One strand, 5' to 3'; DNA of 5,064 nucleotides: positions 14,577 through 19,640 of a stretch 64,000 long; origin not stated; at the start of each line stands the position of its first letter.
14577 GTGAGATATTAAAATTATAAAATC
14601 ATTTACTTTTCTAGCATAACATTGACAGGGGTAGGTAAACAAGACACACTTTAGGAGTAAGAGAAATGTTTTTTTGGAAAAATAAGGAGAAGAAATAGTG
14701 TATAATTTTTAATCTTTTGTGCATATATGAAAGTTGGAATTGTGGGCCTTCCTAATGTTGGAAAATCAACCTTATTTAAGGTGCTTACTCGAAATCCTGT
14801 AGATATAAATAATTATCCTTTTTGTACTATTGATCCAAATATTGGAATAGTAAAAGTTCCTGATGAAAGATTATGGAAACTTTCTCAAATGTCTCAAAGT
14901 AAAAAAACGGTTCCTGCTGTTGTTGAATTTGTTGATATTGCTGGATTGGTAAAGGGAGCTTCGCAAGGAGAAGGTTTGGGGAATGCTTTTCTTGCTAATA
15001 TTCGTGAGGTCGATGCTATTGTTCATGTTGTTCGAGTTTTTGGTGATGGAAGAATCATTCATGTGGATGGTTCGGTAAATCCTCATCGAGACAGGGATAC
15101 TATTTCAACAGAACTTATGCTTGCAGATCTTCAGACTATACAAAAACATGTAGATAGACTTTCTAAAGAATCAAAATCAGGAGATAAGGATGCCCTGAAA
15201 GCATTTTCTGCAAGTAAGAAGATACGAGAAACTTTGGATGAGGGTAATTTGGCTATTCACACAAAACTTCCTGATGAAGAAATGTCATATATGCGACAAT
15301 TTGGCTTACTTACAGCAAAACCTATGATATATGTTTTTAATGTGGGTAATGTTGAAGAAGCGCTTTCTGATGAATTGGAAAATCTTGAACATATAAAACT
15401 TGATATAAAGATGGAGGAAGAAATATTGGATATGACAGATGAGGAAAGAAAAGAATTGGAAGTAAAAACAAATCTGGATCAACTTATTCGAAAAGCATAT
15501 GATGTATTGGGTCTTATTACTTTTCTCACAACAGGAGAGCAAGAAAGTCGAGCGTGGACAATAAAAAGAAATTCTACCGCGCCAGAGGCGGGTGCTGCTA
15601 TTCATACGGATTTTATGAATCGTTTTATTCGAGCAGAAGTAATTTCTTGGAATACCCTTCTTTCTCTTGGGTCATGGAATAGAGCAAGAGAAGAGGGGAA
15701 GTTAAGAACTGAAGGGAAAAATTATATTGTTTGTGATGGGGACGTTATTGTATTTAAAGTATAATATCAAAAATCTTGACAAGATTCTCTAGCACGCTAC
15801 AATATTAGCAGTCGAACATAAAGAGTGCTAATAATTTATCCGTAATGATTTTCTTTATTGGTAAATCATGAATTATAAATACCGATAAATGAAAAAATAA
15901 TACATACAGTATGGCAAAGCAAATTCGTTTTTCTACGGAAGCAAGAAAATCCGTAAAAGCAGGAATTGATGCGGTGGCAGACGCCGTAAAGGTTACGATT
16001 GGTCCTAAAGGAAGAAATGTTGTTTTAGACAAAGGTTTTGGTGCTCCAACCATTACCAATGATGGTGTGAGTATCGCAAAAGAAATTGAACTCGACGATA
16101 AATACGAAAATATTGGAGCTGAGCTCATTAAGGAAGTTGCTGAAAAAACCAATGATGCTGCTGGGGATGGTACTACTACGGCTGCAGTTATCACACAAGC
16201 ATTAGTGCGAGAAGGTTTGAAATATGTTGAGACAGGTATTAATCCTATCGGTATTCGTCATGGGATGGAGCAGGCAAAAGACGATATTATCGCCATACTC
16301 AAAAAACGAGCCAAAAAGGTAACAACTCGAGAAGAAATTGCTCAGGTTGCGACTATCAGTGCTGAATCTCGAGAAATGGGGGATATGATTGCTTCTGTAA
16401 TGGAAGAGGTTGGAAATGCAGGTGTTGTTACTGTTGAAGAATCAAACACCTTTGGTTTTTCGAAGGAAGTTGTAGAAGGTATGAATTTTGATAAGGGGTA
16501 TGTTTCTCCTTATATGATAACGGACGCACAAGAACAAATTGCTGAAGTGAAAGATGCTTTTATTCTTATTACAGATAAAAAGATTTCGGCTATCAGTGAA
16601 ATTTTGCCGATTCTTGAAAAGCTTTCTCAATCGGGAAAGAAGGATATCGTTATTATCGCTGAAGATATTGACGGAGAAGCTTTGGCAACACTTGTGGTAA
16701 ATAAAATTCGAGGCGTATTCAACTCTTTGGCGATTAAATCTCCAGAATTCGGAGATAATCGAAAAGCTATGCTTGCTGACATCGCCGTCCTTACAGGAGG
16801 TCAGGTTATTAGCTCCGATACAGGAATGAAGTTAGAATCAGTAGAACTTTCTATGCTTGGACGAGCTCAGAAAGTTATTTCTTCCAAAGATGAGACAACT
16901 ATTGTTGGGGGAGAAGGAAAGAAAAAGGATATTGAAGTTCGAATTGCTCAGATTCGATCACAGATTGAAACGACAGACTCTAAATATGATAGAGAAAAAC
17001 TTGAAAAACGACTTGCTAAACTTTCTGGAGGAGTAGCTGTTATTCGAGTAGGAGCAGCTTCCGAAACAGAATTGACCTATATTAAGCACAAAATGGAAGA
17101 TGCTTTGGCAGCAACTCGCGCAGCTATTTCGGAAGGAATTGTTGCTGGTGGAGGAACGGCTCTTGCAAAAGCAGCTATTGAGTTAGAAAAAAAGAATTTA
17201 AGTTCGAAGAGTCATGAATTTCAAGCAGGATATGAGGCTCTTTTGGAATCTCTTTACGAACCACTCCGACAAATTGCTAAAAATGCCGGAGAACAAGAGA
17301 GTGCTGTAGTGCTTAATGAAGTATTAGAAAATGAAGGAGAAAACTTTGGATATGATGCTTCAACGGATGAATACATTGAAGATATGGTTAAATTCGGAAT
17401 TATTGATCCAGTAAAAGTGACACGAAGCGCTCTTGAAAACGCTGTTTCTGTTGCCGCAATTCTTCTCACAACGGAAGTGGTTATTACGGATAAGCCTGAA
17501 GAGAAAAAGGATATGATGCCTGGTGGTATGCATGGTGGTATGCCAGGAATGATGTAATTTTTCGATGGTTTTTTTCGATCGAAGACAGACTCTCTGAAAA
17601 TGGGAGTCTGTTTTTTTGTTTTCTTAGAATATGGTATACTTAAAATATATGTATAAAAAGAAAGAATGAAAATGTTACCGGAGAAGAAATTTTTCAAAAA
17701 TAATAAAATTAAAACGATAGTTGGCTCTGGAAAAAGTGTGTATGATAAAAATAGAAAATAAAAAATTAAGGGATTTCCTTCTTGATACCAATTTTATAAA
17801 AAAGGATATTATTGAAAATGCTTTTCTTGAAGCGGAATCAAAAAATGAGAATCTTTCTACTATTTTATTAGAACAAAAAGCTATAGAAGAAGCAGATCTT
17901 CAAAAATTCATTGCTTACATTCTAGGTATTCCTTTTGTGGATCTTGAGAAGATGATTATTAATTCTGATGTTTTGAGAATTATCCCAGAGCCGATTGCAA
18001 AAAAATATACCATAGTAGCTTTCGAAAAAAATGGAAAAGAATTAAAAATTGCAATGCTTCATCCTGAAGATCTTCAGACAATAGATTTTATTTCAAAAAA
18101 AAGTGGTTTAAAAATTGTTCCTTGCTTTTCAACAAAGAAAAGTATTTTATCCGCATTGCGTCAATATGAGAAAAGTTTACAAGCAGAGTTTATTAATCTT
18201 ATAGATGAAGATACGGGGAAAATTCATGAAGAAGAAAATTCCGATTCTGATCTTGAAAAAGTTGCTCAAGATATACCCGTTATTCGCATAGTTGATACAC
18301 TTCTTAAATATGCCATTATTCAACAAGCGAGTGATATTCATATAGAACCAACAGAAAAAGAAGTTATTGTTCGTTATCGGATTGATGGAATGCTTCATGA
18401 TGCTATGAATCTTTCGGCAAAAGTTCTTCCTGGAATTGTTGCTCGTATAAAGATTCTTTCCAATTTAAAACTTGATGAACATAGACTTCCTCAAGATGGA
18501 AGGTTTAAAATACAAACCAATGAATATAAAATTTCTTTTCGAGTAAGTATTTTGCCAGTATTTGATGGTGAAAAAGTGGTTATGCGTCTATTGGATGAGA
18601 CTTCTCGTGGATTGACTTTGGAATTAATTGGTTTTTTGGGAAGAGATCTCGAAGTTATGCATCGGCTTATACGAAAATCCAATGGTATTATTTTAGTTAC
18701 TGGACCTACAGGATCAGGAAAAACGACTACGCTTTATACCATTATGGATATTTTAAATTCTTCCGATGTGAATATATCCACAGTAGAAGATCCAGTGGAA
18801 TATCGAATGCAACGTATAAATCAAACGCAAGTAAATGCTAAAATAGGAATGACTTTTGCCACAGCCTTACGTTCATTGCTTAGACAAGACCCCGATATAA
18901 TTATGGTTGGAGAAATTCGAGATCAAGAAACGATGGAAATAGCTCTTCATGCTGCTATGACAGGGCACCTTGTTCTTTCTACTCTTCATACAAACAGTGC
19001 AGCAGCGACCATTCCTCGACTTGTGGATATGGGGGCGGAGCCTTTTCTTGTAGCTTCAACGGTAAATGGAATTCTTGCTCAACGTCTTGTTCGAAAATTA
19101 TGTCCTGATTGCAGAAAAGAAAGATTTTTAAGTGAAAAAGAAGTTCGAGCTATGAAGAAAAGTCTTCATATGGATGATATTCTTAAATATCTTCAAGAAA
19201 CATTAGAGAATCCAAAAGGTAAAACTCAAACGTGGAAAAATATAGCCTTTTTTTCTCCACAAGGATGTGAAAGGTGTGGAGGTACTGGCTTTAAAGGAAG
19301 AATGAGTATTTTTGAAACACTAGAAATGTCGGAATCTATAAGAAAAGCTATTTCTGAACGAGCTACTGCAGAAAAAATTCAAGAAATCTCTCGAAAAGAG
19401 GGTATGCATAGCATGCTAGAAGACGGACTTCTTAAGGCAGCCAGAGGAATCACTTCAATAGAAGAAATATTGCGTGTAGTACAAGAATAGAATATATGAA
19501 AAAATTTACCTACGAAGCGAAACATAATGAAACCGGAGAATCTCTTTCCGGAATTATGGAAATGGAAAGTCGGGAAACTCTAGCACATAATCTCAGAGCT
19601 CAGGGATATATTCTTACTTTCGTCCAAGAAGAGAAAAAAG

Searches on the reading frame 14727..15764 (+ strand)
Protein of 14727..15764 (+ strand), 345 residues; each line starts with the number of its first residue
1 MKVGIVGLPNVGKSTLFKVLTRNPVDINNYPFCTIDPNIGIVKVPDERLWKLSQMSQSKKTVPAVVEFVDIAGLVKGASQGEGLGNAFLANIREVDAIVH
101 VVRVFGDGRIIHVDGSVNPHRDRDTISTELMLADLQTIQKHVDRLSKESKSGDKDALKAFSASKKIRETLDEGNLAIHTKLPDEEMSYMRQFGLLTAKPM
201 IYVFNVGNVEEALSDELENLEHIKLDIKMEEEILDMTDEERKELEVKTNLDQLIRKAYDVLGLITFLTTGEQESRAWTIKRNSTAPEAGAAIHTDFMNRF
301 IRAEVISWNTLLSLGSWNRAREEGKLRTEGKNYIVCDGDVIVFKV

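Call 12: search_protein_families(library=pfam, proteins=[window:14727-15764:+])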
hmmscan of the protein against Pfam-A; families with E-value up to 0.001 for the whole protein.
window:14727-15764:+ (345 aa): 3 families
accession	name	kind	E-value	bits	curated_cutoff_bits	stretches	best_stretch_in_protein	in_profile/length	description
PF06071.19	YchF-GTPase_C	-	7.9e-33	112.9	27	1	263-345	1-83/84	Protein of unknown function (DUF933)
PF01926.29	MMR_HSR1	-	3.5e-22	79.1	21.9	1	2-110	1-89/113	50S ribosome-binding GTPase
PF02421.24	FeoB_N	-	2.7e-07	30.7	27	1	2-46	2-46/156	Ferrous iron transport protein B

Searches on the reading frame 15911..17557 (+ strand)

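Call 63: search_protein_families(library=pfam, proteins=[window:15911-17557:+])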
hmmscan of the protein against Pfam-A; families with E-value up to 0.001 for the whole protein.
window:15911-17557:+ (548 aa): 1 family
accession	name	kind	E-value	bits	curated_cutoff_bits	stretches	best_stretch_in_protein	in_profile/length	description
PF00118.29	Cpn60_TCP1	-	3.2e-72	244.3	34.3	1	22-529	1-490/490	TCP-1/cpn60 chaperonin family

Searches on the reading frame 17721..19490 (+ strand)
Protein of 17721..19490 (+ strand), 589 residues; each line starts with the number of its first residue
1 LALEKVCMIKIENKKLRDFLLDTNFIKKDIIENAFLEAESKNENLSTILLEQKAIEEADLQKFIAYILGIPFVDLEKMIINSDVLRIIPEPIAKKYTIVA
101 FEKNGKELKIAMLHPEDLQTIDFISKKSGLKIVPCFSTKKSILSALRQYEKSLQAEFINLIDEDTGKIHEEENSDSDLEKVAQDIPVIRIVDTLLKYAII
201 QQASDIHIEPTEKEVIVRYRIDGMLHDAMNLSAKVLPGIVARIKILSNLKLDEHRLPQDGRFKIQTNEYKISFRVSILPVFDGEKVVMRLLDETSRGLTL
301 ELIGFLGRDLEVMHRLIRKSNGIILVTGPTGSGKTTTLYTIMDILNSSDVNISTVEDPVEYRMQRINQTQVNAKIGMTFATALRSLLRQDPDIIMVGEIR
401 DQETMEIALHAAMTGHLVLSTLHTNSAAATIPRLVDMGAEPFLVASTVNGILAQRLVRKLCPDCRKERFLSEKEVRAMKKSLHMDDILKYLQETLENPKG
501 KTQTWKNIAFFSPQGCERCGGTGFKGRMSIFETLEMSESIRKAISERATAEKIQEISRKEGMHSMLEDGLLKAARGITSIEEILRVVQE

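Call 65: search_protein_families(library=pfam, proteins=[window:17721-19490:+])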
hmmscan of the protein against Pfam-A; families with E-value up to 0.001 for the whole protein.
window:17721-19490:+ (589 aa): 6 families
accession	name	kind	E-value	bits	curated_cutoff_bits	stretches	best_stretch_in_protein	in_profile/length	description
PF00437.27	T2SSE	-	1.1e-133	445.9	24.9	1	183-585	4-370/370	Type II/IV secretion system protein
PF05157.20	MshEN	-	1.1e-14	54.6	23.1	1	68-152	1-86/90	MshEN domain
PF13401.12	AAA_22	-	3.2e-05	24.7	27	1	318-362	2-46/130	AAA domain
PF13191.12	AAA_16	-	0.00018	22.5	32.6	1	307-389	4-81/167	AAA ATPase domain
PF25199.1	nSTAND_NTPase5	-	0.00035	20.8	34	1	318-366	38-87/145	Novel STAND NTPase 5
PF03266.21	NTPase_1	-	0.0006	20.1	23.9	0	324-353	2-31/168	NTPase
